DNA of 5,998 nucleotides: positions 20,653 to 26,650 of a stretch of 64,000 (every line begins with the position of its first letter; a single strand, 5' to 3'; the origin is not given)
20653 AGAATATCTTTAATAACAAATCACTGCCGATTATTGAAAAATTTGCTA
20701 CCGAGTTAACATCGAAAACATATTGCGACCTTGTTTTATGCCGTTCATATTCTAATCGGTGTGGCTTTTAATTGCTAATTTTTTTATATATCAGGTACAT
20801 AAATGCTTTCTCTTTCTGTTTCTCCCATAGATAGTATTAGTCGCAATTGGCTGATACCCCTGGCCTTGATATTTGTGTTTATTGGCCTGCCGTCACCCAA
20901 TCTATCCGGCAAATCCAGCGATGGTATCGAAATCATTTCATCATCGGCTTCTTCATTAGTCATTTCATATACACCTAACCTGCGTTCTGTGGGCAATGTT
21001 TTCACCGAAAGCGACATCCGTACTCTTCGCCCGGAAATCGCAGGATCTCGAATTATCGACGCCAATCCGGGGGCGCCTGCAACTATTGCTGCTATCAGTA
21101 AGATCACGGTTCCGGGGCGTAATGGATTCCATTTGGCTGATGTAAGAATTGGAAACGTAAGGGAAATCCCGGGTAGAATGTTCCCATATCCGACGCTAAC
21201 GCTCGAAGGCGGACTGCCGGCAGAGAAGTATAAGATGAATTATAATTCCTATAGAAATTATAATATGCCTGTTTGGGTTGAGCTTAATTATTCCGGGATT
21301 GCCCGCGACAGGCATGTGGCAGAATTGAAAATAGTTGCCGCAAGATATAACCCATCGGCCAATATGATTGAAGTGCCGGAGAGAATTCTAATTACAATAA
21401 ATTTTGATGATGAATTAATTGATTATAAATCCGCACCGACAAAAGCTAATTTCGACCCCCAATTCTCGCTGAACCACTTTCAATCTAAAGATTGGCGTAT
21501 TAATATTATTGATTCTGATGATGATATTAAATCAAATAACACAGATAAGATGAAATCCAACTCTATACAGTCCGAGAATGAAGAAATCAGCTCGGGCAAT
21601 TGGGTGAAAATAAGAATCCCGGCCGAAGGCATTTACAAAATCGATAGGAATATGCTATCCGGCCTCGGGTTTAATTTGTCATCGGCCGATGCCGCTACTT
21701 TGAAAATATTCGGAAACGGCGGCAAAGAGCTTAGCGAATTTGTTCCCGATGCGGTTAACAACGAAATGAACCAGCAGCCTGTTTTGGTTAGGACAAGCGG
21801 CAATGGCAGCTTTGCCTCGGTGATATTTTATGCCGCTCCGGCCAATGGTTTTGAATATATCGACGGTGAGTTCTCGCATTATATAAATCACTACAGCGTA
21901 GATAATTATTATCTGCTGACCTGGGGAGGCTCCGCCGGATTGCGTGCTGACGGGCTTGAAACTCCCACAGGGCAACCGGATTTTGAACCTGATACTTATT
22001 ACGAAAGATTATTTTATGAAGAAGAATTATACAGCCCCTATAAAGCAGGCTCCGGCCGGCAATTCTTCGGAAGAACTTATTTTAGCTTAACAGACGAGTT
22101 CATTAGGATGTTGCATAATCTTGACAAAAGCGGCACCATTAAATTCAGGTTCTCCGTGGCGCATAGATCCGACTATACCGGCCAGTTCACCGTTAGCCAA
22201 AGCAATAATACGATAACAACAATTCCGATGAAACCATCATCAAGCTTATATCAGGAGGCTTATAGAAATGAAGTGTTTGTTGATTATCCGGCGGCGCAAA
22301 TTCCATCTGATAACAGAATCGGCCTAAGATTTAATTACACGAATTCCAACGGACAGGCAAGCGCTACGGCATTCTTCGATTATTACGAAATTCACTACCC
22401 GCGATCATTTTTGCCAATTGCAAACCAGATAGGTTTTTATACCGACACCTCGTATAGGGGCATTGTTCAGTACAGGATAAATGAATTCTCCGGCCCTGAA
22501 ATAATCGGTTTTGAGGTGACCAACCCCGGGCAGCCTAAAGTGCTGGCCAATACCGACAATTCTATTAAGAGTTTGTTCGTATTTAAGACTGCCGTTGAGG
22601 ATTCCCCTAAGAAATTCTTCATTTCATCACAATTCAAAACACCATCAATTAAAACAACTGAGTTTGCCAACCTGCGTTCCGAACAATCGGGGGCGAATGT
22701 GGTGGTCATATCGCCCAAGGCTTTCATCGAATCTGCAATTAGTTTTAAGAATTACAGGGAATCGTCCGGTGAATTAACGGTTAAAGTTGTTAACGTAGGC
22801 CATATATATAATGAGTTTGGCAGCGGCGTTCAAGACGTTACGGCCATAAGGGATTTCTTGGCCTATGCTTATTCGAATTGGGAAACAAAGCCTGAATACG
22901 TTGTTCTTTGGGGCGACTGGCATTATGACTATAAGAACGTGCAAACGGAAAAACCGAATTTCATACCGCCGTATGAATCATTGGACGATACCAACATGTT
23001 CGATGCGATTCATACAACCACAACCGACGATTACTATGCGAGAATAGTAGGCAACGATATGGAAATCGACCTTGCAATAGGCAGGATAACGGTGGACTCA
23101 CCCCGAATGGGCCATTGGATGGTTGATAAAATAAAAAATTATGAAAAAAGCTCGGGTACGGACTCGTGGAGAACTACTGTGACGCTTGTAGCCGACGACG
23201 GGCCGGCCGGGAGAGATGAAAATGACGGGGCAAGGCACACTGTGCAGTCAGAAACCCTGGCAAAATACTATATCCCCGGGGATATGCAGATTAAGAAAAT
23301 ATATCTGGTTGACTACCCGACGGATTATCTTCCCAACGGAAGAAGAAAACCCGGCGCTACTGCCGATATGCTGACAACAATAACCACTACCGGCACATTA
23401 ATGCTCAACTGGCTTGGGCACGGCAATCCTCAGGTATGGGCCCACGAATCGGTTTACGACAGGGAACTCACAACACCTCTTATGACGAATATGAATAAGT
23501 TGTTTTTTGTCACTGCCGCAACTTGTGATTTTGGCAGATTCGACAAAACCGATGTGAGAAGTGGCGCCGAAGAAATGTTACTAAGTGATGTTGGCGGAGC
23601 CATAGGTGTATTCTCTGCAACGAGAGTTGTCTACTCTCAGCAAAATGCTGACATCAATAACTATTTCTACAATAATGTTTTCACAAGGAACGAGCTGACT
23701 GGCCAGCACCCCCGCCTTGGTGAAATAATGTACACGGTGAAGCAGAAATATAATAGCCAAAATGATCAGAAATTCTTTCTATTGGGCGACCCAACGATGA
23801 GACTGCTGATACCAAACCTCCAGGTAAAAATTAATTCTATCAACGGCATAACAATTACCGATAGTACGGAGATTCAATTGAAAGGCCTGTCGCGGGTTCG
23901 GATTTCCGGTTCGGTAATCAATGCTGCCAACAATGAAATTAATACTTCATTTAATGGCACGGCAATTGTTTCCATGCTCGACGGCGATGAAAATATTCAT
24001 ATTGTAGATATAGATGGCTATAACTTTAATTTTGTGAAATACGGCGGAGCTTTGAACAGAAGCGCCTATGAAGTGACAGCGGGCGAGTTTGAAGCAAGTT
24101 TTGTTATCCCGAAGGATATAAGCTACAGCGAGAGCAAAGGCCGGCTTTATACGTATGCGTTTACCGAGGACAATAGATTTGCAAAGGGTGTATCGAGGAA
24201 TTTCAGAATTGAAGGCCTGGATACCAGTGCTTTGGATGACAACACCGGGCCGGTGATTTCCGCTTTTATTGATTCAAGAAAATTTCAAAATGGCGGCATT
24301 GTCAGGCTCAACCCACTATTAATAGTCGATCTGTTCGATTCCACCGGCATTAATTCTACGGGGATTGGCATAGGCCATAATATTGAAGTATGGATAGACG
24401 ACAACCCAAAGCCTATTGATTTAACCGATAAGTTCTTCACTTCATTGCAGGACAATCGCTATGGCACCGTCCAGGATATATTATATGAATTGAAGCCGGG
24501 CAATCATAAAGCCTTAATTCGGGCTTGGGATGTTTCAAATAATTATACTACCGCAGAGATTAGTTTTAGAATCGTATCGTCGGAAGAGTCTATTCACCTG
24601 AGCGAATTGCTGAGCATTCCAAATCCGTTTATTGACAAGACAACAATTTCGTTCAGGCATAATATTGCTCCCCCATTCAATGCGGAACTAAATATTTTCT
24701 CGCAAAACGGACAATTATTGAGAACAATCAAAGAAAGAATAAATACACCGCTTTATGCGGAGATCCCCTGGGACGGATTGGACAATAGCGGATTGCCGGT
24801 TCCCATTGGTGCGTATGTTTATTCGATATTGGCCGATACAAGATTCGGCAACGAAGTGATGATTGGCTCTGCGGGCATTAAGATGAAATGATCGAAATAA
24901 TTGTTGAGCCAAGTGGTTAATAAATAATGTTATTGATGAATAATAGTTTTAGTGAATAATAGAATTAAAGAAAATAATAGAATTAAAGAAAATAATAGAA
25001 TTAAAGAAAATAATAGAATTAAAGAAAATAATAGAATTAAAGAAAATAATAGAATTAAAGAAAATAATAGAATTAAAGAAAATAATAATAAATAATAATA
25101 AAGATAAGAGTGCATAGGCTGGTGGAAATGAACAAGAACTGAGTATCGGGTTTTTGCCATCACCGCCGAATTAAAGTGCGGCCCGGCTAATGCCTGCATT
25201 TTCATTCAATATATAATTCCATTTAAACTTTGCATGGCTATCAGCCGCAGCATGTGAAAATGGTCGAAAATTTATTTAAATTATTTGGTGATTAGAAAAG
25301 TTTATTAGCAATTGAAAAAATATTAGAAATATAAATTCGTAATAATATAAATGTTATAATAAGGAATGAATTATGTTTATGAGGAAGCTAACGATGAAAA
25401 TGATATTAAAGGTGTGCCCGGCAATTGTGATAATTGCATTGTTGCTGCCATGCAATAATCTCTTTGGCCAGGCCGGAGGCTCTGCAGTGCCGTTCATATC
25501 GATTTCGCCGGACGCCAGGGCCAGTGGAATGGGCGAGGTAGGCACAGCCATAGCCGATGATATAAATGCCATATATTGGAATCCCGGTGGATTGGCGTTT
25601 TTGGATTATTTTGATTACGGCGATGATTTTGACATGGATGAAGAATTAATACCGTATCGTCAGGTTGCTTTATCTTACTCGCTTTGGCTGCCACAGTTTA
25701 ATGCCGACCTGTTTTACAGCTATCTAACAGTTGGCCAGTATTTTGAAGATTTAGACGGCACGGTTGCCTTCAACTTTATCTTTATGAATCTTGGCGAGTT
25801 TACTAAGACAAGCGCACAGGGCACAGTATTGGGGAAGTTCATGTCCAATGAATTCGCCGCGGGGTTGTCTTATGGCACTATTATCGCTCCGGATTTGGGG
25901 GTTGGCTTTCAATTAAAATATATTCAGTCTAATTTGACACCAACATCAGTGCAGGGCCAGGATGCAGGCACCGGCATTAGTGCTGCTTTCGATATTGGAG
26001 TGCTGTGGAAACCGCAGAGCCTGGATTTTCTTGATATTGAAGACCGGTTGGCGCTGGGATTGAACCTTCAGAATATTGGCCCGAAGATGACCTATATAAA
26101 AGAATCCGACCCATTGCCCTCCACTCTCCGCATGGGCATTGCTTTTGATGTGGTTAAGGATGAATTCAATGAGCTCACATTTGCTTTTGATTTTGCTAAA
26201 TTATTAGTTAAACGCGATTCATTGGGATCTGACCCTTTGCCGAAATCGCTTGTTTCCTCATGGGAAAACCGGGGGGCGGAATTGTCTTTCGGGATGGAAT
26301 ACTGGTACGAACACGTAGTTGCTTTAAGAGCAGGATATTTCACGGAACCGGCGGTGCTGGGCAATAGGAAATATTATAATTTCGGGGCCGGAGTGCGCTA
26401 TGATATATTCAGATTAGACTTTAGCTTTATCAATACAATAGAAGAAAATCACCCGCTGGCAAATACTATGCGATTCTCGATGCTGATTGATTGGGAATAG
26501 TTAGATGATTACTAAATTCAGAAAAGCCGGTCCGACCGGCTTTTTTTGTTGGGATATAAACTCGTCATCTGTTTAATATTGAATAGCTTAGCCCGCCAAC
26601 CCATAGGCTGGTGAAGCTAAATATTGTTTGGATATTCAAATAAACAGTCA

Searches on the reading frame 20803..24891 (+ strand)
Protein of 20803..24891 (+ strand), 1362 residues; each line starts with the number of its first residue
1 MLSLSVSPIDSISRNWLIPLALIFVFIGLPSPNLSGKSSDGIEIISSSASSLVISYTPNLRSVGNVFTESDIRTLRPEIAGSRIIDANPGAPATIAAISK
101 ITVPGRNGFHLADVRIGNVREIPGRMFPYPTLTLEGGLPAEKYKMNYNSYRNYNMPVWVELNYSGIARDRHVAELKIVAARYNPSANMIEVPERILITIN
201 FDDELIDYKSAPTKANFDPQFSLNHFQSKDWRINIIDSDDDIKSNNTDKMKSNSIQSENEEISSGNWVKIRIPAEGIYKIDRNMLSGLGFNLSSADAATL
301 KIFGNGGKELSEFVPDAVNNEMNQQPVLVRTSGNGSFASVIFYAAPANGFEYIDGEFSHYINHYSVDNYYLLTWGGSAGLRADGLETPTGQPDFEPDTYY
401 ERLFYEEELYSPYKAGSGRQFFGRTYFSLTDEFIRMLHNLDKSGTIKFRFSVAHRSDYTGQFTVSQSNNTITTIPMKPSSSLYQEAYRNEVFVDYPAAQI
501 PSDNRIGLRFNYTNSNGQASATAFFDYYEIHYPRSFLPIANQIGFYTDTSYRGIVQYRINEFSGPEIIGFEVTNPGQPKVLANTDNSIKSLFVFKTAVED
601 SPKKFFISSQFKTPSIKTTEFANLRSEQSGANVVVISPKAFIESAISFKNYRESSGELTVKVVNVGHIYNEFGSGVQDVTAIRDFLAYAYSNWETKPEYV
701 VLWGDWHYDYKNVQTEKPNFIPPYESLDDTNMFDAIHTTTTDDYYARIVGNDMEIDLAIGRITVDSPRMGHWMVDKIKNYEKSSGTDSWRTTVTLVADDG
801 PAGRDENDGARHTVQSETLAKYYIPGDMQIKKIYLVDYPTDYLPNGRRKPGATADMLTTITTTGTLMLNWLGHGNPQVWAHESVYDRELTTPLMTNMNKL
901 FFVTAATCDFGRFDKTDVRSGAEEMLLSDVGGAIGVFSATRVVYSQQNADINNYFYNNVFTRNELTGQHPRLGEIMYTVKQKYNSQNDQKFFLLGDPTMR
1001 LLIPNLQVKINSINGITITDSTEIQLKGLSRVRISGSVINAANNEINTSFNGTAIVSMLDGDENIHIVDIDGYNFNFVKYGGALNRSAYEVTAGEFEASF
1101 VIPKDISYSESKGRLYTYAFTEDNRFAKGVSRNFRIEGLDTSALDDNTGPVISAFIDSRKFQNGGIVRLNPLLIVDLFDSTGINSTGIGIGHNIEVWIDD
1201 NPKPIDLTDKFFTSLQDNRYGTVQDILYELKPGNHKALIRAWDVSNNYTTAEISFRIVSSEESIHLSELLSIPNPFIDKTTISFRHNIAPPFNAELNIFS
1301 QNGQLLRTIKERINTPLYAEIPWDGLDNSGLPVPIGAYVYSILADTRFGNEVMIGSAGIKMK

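Call 8: search_protein_families(library=ncbifam, proteins=[window:20803-24891:+])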
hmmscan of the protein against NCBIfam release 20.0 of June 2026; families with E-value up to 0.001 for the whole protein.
window:20803-24891:+ (1362 aa): 2 families
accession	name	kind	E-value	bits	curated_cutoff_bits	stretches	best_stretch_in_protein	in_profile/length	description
NF033707.1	T9SS_sortase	equivalog_domain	3e-259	862.9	420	1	263-1344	3-1077/1095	type IX secretion system sortase PorU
NF052324.1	PorU_rel_Nterm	equivalog_domain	6.1e-44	150.4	450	1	266-1003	31-767/879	putative type IX secretion system sortase PorU2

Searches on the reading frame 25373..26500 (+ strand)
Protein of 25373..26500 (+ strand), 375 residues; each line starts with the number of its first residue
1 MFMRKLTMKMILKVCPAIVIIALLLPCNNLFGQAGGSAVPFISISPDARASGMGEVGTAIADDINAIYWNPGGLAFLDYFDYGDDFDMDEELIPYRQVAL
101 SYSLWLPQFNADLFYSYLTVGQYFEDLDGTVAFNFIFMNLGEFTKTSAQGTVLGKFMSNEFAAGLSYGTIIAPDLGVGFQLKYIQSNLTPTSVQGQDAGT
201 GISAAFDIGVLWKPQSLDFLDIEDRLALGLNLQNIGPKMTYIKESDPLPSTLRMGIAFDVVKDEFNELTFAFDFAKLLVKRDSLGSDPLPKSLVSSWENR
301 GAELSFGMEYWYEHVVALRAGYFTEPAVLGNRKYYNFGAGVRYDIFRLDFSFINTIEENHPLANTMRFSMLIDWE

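Call 8: search_protein_families(library=ncbifam, proteins=[window:25373-26500:+])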
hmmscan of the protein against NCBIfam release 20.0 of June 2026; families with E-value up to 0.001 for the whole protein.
window:25373-26500:+ (375 aa): 4 families
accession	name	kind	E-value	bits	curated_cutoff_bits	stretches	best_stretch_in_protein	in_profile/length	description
NF033709.1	PorV_fam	subfamily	9.6e-84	281.7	90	1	37-373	2-325/326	PorV/PorQ family protein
NF033710.1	T9SS_OM_PorV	equivalog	3.1e-71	240.5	250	1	37-373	24-366/367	type IX secretion system outer membrane channel protein PorV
NF033711.1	T9SS_PorQ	equivalog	1.6e-19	70.2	220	1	19-353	5-318/335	type IX secretion system protein PorQ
NF052325.1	PorVQ2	equivalog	2e-09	36.8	325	1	41-76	29-64/354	putative type IX sorting system protein PorV2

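Call 49: find_homologous_proteins(query=window:25373-26500:+, max_evalue=1e-60)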
Query window:25373-26500:+ (375 aa): 711 proteins with E <= 1e-60 among 8000 candidates; the best 120 are listed.
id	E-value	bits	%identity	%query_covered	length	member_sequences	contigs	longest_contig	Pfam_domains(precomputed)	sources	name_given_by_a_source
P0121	8.5e-221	751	90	97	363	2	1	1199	PF19572.6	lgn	-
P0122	7.0e-216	734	86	99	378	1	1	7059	PF19572.6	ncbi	-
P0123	8.8e-216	734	86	98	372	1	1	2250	PF19572.6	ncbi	-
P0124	8.4e-194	662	77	99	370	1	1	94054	PF19572.6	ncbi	-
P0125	5.2e-187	639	75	99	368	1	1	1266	PF19572.6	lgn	-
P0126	8.2e-187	639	75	100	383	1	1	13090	PF03349.23,PF19572.6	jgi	jgi:hypothetical protein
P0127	6.6e-185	633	74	98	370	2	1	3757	PF03349.23,PF19572.6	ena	-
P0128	7.8e-184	629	74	98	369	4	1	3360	PF03349.23,PF19572.6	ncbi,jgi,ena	-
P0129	1.2e-181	622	73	99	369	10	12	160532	PF03349.23,PF19572.6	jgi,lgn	jgi:hypothetical protein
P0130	1.5e-180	618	75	98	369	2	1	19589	PF19572.6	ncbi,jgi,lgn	-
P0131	2.0e-180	618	74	98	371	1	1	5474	PF03349.23,PF19572.6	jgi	jgi:long-subunit fatty acid transport protein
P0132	3.6e-180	617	73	98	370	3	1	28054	PF03349.23,PF19572.6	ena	-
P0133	5.3e-180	616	78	93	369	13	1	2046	PF03349.23,PF19572.6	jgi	-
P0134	7.2e-180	616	74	97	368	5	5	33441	PF19572.6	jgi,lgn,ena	-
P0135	4.3e-179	613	75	98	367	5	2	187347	PF03349.23,PF19572.6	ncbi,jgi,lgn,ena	-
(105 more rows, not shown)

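Call 50: find_encoding_contigs(protein=P0122, flank=10000, max_places=3)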
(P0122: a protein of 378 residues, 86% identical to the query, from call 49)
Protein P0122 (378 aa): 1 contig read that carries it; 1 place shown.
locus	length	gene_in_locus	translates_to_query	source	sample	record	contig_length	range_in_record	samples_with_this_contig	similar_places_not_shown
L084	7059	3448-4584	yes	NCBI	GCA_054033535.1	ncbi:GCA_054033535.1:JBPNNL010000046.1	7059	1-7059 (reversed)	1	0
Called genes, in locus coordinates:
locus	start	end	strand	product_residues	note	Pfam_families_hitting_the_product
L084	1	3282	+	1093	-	?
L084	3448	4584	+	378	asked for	PF19572:PorV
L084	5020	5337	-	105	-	PF04358:DsrC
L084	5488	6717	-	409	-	PF14306:PUA_2, PF01747:ATP-sulfurylase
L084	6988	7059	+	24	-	?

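Call 51: find_encoding_contigs(protein=P0124, flank=10000, max_places=3)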
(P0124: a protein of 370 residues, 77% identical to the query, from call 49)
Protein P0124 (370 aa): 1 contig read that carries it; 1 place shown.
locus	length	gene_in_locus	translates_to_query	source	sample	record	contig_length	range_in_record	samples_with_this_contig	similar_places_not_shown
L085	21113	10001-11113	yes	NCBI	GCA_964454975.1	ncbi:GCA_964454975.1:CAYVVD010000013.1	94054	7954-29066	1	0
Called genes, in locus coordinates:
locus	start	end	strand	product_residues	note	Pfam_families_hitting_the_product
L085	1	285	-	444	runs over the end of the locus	PF12704:MacB_PCD, PF02687:FtsX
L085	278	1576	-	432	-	PF25990:Beta-barrel_YknX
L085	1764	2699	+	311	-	PF02629:CoA_binding, PF13607:Succ_CoA_lig, PF00549:Ligase_CoA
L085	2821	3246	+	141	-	PF00334:NDK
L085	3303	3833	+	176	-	PF00293:NUDIX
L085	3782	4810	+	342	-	-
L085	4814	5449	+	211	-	PF21948:LplA-B_cat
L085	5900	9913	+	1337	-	PF01364:Peptidase_C25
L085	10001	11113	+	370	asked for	PF19572:PorV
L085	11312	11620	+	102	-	PF00829:Ribosomal_L21p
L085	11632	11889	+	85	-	PF01016:Ribosomal_L27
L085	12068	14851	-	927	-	PF01326:PPDK_N, PF00391:PEP-utilizers, PF02896:PEP-utilizers_C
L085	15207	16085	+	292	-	PF13406:SLT_2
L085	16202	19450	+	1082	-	PF00133:tRNA-synt_1, PF01921:tRNA-synt_1f (weak), PF09334:tRNA-synt_1g, PF08264:Anticodon_1, PF19302:DUF5915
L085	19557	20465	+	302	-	PF07382:HC2 (faint)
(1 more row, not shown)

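Call 52: find_encoding_contigs(protein=P0123, flank=10000, max_places=3)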
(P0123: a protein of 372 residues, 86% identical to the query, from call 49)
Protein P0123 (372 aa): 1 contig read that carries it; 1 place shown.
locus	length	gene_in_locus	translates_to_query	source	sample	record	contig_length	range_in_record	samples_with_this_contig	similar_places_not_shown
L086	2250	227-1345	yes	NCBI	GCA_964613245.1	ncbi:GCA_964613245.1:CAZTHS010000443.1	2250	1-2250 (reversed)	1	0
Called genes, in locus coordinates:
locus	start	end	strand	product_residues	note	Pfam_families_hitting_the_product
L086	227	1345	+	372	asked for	PF19572:PorV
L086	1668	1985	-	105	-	PF04358:DsrC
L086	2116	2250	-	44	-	?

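Call 66: find_encoding_contigs(protein=P0121, flank=2000, max_places=3)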
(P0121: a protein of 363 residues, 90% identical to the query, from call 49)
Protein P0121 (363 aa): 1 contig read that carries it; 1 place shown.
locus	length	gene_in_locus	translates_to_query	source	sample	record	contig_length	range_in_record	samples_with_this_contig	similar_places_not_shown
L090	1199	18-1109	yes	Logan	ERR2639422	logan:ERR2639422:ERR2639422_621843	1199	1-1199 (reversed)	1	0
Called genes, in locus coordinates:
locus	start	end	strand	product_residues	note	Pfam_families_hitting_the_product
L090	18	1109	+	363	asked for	PF19572:PorV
